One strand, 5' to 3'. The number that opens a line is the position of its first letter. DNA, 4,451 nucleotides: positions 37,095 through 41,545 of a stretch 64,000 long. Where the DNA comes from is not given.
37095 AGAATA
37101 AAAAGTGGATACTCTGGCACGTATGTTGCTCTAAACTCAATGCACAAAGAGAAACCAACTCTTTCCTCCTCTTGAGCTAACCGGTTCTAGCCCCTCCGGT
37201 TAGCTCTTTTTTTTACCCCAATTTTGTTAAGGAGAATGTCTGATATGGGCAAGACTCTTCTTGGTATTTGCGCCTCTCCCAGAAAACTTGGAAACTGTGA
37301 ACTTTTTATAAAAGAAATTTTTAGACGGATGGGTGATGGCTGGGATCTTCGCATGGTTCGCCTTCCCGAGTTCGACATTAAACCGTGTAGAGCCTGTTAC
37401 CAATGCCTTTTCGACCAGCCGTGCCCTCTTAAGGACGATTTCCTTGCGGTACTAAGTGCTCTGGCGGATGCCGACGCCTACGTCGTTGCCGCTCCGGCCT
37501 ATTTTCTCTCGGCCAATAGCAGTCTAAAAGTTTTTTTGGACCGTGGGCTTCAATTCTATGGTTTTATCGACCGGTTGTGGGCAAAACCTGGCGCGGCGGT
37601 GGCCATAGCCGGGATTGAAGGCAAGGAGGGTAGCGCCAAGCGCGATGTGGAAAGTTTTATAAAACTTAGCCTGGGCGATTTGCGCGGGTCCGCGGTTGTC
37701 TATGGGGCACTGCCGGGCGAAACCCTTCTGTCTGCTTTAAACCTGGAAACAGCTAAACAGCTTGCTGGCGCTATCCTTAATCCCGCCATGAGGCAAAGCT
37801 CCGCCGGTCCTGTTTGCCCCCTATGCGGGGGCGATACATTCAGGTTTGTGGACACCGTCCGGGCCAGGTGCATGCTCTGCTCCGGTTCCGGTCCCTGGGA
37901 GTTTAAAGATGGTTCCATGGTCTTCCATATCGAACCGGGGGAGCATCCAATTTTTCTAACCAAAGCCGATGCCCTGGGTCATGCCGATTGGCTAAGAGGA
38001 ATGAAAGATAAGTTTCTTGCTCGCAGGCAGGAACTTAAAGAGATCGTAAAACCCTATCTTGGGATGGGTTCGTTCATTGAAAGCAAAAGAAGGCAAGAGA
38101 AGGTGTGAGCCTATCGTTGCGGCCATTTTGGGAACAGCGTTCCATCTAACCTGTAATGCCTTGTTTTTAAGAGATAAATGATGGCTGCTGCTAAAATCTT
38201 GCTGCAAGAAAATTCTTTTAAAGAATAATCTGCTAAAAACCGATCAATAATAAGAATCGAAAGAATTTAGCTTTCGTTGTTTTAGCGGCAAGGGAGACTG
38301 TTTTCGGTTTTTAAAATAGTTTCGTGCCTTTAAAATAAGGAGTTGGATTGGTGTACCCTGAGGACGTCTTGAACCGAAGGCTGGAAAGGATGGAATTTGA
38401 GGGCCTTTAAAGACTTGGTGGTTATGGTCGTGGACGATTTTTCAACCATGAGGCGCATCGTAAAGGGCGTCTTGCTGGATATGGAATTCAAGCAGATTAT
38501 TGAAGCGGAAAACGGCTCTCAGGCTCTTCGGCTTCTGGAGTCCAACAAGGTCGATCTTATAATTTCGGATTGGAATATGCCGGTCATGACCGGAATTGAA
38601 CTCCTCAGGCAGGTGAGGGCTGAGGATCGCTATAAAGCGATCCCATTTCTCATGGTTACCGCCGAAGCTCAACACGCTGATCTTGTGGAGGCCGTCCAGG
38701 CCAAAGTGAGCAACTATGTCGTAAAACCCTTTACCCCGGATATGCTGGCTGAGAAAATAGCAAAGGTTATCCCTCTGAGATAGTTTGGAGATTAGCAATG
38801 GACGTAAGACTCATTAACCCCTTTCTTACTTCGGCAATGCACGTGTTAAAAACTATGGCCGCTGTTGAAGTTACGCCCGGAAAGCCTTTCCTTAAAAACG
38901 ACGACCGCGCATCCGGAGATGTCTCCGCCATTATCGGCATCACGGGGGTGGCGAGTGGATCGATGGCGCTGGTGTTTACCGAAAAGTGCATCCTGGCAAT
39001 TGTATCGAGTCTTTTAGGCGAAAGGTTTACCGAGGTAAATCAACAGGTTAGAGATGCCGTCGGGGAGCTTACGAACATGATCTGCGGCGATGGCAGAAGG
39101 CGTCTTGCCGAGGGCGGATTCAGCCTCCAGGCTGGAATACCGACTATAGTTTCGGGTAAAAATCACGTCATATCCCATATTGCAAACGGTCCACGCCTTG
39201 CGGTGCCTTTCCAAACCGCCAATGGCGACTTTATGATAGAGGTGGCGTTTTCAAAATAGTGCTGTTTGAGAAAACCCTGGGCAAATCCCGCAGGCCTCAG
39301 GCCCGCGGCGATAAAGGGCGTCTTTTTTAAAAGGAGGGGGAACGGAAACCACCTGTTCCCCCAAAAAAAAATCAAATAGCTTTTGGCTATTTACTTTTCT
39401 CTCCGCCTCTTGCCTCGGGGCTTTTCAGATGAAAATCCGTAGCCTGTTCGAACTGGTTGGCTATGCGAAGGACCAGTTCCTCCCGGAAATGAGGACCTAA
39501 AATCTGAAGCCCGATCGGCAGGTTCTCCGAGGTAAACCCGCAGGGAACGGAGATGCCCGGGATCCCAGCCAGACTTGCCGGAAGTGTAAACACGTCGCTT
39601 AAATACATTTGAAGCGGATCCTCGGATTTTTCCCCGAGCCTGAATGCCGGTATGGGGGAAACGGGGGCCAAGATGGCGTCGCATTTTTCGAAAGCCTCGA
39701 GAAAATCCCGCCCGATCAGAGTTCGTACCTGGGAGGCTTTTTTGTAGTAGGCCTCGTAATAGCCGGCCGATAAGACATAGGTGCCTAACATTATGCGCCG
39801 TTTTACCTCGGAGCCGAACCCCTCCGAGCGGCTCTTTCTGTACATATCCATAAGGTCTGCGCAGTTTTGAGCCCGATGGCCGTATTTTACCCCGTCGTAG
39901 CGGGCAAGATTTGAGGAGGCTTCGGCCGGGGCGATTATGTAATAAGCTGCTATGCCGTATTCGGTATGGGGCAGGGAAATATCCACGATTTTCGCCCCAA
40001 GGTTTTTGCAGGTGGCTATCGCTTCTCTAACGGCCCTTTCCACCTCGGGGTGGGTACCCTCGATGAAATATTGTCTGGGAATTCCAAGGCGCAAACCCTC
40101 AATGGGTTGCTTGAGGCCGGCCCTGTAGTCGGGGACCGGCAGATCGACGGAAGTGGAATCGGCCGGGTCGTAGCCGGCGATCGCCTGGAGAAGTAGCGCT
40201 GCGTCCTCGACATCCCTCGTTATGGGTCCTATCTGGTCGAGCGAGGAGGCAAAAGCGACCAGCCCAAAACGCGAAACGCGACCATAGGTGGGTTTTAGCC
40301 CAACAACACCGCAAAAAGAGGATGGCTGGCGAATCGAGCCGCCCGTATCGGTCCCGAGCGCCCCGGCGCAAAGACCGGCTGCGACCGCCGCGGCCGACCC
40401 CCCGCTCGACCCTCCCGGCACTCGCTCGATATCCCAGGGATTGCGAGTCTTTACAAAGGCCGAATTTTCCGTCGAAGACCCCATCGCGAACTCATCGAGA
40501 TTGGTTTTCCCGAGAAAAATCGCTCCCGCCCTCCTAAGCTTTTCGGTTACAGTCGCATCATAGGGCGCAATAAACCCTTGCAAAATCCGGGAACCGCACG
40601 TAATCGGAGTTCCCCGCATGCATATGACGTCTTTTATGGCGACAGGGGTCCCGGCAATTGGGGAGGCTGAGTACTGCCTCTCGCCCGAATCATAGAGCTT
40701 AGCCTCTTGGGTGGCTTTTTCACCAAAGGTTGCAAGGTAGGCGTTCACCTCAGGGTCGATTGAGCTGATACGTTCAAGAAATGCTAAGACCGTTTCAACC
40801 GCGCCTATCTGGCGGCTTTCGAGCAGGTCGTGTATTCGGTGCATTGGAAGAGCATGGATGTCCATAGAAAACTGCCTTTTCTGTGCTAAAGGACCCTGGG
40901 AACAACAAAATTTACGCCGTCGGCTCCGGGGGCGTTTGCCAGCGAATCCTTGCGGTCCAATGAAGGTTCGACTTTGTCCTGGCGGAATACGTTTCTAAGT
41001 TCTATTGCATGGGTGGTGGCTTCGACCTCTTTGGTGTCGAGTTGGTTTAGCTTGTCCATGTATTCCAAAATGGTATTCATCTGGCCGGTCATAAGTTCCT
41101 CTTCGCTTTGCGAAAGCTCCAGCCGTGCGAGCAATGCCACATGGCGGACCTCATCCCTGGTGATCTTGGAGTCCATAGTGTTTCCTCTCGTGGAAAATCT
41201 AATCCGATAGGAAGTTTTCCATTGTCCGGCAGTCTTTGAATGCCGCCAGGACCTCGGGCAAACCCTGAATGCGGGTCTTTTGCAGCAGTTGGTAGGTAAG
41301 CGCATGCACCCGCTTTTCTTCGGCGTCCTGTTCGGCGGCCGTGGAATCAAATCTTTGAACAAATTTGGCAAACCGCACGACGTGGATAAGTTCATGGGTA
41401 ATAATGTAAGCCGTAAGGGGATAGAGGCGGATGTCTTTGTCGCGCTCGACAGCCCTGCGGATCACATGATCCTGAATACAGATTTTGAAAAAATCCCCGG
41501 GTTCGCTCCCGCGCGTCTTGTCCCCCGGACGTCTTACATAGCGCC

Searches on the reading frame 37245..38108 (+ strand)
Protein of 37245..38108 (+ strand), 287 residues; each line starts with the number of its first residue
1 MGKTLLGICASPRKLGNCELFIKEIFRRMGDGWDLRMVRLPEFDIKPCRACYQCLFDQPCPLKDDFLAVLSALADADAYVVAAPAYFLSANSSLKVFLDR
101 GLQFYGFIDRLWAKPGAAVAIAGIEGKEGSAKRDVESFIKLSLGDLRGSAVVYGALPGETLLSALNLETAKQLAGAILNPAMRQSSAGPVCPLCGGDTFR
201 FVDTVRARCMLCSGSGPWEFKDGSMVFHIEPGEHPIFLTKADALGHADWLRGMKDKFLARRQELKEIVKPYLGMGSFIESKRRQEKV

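Call 9: search_protein_families(library=pfam, proteins=[window:37245-38108:+])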
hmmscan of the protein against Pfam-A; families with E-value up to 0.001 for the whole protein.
window:37245-38108:+ (287 aa): 1 family
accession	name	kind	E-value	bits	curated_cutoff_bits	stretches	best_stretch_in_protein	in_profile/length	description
PF03358.20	FMN_red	-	8.3e-17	61.6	24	1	5-125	3-119/152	NADPH-dependent FMN reductase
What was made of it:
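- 37245..38108 (+): Isf-like flavoprotein gene (FMN_red domain plus a Cys-rich C-terminal part). It is the usual co-oriented downstream neighbour and is probably expressed by read-through of the sRNA terminator. The Pfam assignment is in call 9.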

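Call 11: find_encoding_contigs(protein=window:37245-38105:+, flank=3000, max_places=6)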
Protein window:37245-38105:+ (287 aa): no gene with exactly this product is on record in the collection.

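Call 12: find_homologous_proteins(query=window:37245-38105:+, max_evalue=1e-20)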
Query window:37245-38105:+ (287 aa): 911 proteins with E <= 1e-20 among 6671 candidates; the best 120 are listed.
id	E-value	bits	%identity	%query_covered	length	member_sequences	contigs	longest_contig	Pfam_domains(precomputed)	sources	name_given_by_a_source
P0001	2.0e-174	597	90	100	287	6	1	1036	PF03358.21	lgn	-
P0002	7.2e-145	500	75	98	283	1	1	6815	PF02525.23,PF03358.21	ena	-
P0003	1.6e-144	499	75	99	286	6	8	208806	PF03358.21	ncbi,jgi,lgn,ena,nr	ncbi:MAG: flavodoxin family protein [Deltaproteobacteria bacterium]|jgi:hypothetical protein|nr:flav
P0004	6.6e-144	497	75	98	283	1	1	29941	PF03358.21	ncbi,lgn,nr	ncbi:MAG: flavodoxin family protein [Syntrophobacteraceae bacterium]|nr:flavodoxin family protein [S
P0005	7.1e-143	493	73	99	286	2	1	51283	PF03358.21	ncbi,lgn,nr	ncbi:MAG: flavodoxin family protein [Syntrophobacteraceae bacterium]|nr:flavodoxin family protein [S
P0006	1.7e-142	492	74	99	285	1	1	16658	PF02525.23,PF03358.21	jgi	jgi:multimeric flavodoxin WrbA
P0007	1.2e-140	486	73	100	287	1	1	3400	PF03358.21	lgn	-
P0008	3.4e-139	481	74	98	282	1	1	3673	PF03358.21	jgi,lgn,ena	jgi:multimeric flavodoxin WrbA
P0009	1.6e-138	479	73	99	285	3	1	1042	PF03358.21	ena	-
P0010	1.7e-138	479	72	100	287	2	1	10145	PF03358.21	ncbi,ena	-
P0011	1.8e-138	479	74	98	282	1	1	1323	PF03358.21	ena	-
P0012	2.0e-138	479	74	98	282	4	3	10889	PF02525.23,PF03358.21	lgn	-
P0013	2.3e-138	478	73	98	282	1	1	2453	PF02525.23,PF03358.21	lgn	-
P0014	1.6e-137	476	74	98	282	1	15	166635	PF03358.21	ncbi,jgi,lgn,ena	ncbi:MAG: flavodoxin family protein [Syntrophobacteraceae bacterium]|jgi:multimeric flavodoxin WrbA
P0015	8.6e-137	473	73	97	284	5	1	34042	PF02525.23,PF03358.21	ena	-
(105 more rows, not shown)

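Call 14: find_related_loci(query=A1, collection=genome_contigs, flank=3000)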
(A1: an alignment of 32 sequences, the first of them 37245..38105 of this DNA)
Query A1 (287 aa) in genome_contigs; peptide patterns used: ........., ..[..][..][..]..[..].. (x = any residue, [..] = any of these).
363 stretches matched a pattern; 242 encode a relative of the query (tblastn E <= 1e-3); the best 80 are kept; 80 distinct loci.
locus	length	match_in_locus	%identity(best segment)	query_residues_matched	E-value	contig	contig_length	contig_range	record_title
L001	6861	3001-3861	89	1-287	2e-168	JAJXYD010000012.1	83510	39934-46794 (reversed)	MAG: Deltaproteobacteria bacterium isolate BP6.bin57 NODE_445_length_83510_cov_3.798172, whole genome shotgun sequence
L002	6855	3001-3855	74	1-284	5e-146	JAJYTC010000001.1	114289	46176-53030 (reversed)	MAG: Deltaproteobacteria bacterium isolate DX1.bin82 NODE_167_length_114289_cov_2.352867, whole genome shotgun sequence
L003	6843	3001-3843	75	1-280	5e-145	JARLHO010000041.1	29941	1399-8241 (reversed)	MAG: Syntrophobacteraceae bacterium isolate MAG_BA129 MetaBAT2_Bin_129_Anoxic_k141_571677, whole genome shotgun sequence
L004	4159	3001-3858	73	1-286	6e-143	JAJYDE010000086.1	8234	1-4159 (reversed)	MAG: Deltaproteobacteria bacterium isolate BP9.bin85 NODE_18508_length_8234_cov_1.766991, whole genome shotgun sequence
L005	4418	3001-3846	73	1-281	5e-141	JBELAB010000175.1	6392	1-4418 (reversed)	MAG: Syntrophobacteraceae bacterium isolate SPRUCE 83 SPRUCE_83_175, whole genome shotgun sequence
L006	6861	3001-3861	71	1-286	4e-139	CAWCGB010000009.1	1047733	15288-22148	MAG: uncultured delta proteobacterium isolate MFD01231.bin.2.77 genome assembly, contig: contig_8376, whole genome shotg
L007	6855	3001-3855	72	1-284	1e-138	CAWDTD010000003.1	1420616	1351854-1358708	MAG: uncultured delta proteobacterium isolate MFD03726.bin.2.121 genome assembly, contig: contig_15036, whole genome sho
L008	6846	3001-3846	73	1-281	3e-138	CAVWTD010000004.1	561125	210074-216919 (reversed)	MAG: uncultured delta proteobacterium isolate MFD01476.bin.2.94 genome assembly, contig: contig_21349, whole genome shot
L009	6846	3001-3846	72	1-281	5e-138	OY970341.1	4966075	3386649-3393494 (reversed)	MAG: uncultured delta proteobacterium isolate MFD01231.bin.c.2 genome assembly, chromosome: 1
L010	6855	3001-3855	73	1-284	7e-138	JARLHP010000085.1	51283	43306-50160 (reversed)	MAG: Syntrophobacteraceae bacterium isolate MAG_BA69 MetaBAT2_Bin_69_Anoxic_k141_627835, whole genome shotgun sequence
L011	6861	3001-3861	71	1-286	2e-137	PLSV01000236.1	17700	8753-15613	MAG: Syntrophobacteraceae bacterium isolate bog_1154 73.20120700_S1D.281_contig_450538, whole genome shotgun sequence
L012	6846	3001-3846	73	1-281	3e-137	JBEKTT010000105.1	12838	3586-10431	MAG: Syntrophobacteraceae bacterium isolate SPRUCE 564 SPRUCE_564_105, whole genome shotgun sequence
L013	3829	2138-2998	70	1-286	3e-140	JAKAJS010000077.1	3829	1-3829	MAG: Deltaproteobacteria bacterium isolate WY4.bin13 NODE_32615_length_3829_cov_1.698811, whole genome shotgun sequence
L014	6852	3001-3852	71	1-283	2e-135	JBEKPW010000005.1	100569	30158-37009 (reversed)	MAG: Syntrophobacteraceae bacterium isolate SPRUCE 473 SPRUCE_473_5, whole genome shotgun sequence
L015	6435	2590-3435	70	1-281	3e-135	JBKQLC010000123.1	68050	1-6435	MAG: Syntrophobacteraceae bacterium isolate CRr2D2E2F__bin_5 CRr2D2E2F_000000132847, whole genome shotgun sequence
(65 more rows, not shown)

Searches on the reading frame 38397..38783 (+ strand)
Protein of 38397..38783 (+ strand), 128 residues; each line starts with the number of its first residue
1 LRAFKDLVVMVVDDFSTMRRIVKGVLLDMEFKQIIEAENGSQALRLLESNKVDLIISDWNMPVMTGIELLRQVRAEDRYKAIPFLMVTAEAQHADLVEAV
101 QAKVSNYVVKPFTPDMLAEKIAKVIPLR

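Call 9: search_protein_families(library=pfam, proteins=[window:38397-38783:+])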
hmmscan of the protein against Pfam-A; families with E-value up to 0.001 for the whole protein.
window:38397-38783:+ (128 aa): 1 family
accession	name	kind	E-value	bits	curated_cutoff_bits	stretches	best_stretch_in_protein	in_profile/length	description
PF00072.30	Response_reg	-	4.8e-28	98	30.2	1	9-121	1-110/111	Response regulator receiver domain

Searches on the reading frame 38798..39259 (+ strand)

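Call 9: search_protein_families(library=pfam, proteins=[window:38798-39259:+])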
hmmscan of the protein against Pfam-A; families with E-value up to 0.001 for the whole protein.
window:38798-39259:+ (153 aa): 1 family
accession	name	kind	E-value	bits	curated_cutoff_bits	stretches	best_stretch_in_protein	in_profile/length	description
PF13690.11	CheX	-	9.9e-24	83.7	27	1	42-139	1-94/94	Chemotaxis phosphatase CheX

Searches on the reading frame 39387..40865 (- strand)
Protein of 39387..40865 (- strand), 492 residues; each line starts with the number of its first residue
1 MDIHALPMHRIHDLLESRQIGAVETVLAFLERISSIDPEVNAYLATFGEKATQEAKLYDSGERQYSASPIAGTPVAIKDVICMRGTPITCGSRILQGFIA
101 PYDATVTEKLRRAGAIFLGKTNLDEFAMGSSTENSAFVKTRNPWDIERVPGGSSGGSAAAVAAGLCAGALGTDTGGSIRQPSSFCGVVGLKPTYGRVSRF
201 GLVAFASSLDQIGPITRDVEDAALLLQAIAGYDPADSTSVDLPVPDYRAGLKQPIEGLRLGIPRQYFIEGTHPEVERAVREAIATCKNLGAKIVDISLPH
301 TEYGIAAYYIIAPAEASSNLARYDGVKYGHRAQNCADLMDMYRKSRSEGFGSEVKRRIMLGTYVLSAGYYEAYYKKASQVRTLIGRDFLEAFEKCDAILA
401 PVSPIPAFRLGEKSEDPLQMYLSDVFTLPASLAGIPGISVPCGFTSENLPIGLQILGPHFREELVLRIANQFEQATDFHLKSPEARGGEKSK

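Call 9: search_protein_families(library=pfam, proteins=[window:39387-40865:-])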
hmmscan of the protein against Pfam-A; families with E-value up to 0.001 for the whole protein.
window:39387-40865:- (492 aa): 1 family
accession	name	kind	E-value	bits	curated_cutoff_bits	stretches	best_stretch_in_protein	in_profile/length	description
PF01425.27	Amidase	-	3.8e-166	554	27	1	24-466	1-445/445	Amidase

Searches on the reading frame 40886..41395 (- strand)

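Call 9: search_protein_families(library=pfam, proteins=[window:40886-41395:-])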
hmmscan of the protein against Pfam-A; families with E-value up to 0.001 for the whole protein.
window:40886-41395:- (169 aa): 1 family
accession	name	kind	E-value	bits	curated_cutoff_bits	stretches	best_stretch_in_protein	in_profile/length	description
PF02686.20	GatC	-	1.8e-20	73.3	23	1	94-165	1-66/66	Glu-tRNAGln amidotransferase C subunit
